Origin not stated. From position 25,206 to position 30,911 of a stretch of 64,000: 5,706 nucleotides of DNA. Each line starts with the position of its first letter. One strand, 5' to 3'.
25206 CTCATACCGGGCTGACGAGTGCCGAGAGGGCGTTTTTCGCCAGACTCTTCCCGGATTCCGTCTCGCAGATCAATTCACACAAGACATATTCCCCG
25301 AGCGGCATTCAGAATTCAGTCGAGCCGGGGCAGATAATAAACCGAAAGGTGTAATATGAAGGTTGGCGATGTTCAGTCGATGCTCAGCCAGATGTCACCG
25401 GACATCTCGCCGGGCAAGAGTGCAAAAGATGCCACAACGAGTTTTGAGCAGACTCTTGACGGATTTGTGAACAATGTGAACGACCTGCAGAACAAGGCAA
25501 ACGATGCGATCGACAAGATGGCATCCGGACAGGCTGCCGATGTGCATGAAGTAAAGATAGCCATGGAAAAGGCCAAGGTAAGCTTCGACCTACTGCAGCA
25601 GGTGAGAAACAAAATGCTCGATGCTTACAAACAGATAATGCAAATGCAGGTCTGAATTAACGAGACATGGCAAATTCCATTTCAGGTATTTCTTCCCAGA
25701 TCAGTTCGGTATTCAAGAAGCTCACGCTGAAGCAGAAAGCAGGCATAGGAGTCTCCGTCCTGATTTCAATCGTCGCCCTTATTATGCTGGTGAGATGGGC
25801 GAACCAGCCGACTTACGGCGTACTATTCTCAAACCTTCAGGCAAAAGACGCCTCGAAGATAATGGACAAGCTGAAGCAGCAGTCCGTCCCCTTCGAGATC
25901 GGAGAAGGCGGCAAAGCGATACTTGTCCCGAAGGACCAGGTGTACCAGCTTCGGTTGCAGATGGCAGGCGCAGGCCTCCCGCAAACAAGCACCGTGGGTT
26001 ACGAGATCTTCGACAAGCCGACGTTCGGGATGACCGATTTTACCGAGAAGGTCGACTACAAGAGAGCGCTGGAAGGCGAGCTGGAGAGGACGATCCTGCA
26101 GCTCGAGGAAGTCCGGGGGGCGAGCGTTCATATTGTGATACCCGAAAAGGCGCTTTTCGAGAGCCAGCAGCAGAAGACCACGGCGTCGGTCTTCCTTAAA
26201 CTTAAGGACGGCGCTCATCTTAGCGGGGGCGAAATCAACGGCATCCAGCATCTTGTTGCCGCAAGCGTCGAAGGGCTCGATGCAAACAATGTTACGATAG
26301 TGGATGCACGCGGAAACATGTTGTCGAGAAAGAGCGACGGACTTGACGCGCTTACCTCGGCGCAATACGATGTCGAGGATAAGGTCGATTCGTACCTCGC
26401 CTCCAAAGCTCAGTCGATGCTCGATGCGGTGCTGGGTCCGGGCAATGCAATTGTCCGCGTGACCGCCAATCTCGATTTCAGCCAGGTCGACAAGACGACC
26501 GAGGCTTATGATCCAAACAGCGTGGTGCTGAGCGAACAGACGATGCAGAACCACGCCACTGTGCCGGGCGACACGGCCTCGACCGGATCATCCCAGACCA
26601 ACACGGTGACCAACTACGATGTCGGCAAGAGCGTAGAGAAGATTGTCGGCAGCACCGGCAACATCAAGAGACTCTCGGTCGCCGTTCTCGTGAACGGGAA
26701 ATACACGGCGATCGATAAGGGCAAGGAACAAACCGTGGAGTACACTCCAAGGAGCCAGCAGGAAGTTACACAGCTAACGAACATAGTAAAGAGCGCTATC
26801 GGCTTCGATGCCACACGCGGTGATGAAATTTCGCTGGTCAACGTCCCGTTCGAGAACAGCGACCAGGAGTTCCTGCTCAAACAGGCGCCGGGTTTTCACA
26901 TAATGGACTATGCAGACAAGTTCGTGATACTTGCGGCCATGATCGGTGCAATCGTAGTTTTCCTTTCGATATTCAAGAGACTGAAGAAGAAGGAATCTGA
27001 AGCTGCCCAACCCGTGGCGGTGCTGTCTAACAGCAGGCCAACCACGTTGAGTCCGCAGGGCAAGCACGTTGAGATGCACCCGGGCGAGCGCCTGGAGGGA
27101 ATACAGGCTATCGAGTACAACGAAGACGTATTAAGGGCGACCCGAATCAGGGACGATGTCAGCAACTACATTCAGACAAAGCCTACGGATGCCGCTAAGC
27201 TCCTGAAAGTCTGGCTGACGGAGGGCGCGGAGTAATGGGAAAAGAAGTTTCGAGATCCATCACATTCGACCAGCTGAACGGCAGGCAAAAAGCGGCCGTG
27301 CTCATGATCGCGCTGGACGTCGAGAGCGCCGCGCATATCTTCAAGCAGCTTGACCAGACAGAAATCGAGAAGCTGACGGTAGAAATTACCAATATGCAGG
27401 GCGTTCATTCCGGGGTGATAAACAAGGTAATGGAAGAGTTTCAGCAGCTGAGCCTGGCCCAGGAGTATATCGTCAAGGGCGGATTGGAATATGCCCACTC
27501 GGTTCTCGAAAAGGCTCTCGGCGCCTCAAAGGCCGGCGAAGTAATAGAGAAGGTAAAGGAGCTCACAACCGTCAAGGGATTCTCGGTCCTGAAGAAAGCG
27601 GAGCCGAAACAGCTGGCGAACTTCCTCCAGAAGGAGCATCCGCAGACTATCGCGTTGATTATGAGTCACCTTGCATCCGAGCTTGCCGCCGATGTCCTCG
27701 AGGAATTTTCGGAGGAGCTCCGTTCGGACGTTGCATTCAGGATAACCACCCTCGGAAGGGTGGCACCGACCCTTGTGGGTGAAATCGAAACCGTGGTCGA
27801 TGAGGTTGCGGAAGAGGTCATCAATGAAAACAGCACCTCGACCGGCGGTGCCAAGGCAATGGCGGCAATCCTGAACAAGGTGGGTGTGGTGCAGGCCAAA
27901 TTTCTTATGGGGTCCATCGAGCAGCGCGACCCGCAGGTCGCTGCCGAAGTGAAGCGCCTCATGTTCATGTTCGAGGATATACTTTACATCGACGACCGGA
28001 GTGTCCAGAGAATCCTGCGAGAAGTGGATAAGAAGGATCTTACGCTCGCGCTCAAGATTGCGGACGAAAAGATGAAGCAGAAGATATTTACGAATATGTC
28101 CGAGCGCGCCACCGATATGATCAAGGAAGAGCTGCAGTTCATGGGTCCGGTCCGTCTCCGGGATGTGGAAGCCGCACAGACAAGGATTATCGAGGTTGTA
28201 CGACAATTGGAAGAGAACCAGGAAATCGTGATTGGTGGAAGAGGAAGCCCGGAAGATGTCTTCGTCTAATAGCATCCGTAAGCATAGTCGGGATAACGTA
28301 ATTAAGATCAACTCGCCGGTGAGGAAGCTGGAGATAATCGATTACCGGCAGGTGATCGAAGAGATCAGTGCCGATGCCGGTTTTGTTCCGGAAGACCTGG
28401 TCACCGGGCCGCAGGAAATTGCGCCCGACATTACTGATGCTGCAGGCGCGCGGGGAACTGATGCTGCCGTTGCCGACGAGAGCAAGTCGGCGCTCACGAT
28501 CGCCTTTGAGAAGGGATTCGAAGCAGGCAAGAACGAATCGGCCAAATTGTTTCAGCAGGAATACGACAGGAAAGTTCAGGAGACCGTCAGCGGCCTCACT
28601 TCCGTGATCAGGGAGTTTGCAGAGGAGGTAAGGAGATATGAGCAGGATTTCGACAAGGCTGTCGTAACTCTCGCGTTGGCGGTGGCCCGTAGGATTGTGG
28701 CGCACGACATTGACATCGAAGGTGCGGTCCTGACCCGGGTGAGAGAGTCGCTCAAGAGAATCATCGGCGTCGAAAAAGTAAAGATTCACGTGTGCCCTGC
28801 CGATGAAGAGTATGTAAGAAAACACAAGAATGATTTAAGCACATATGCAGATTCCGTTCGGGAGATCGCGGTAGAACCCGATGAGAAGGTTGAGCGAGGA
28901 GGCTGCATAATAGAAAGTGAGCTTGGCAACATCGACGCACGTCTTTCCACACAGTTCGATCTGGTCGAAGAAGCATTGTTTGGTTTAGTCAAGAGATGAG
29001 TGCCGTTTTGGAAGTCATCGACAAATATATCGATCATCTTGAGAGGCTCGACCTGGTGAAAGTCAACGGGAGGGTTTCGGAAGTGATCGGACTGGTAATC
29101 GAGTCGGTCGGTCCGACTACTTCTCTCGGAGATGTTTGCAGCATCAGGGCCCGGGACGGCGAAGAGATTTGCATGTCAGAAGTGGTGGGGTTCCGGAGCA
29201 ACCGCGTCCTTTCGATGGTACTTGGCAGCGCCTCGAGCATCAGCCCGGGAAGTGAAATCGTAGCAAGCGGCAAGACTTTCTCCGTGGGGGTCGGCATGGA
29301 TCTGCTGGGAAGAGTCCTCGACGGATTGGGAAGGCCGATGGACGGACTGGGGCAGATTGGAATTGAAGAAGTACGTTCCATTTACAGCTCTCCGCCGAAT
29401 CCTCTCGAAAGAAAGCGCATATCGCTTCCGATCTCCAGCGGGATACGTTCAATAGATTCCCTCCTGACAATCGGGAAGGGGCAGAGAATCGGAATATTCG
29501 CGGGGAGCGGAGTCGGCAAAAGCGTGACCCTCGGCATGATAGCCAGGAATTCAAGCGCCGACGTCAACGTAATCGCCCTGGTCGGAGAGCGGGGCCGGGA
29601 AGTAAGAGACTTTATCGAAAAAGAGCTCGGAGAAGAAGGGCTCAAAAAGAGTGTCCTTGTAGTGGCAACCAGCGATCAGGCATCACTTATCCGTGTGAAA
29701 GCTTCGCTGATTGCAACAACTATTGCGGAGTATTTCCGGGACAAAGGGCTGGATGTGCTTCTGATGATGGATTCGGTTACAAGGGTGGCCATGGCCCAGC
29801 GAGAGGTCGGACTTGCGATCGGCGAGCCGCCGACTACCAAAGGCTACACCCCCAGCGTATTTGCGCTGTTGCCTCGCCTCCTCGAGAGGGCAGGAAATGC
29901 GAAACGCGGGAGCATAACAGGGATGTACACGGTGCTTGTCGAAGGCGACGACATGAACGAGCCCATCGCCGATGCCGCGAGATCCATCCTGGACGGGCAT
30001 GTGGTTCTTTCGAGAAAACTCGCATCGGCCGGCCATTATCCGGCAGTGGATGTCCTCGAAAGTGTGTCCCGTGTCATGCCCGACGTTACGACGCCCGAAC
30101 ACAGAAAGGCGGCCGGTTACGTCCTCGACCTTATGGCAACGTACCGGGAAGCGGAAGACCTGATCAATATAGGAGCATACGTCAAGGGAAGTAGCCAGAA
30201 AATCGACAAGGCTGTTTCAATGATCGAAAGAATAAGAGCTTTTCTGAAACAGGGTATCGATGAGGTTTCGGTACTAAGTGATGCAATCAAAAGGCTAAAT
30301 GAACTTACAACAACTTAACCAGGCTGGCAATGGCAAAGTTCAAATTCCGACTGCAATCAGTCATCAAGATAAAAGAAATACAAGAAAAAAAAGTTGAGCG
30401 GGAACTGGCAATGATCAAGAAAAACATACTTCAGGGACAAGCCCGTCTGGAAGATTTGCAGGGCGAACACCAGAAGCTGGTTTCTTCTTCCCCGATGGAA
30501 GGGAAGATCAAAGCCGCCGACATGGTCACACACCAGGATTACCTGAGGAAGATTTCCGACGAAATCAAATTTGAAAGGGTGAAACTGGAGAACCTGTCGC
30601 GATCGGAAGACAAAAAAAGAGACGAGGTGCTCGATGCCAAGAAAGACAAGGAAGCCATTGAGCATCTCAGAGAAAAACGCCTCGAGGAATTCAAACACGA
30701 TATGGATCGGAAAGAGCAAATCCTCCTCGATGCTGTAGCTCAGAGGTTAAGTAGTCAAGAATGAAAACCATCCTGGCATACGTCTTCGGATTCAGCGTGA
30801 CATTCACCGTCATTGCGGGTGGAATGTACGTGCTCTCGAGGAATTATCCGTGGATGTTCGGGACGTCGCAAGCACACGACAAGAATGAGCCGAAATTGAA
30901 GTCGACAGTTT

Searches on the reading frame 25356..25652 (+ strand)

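Call 48: search_protein_families(library=pfam, proteins=[window:25356-25652:+], max_evalue=5)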
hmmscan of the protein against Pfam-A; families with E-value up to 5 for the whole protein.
window:25356-25652:+ (99 aa): 6 families
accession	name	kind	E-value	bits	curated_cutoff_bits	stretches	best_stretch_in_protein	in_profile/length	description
PF02049.23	FliE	-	2.3e-26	92.2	22.4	1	20-99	10-89/89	Flagellar hook-basal body complex protein FliE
PF21725.3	T7SS_signal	-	0.0022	18.4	27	1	22-67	126-171/241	Putative T7SS secretion signal domain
PF09602.15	PhaP_Bmeg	-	0.0073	16.7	28.3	1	21-98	58-137/168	Polyhydroxyalkanoic acid inclusion protein (PhaP_Bmeg)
PF22187.2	DUF6946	-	0.018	14.9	27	1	3-85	5-85/214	Domain of unknown function (DUF6946)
PF09377.16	SBDS_domain_II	-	0.049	14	27.2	1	66-96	25-55/62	SBDS protein, domain II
PF14355.11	Abi_C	-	0.15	12.6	24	1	9-51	10-52/83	Abortive infection C-terminus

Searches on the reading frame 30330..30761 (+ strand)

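Call 48: search_protein_families(library=pfam, proteins=[window:30330-30761:+], max_evalue=5)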
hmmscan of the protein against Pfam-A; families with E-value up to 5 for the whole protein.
window:30330-30761:+ (144 aa): 1 family
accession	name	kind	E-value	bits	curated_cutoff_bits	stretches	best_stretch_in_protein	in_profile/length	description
PF02050.21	FliJ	-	1.8e-13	51.2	28.4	1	21-140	2-122/123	Flagellar FliJ protein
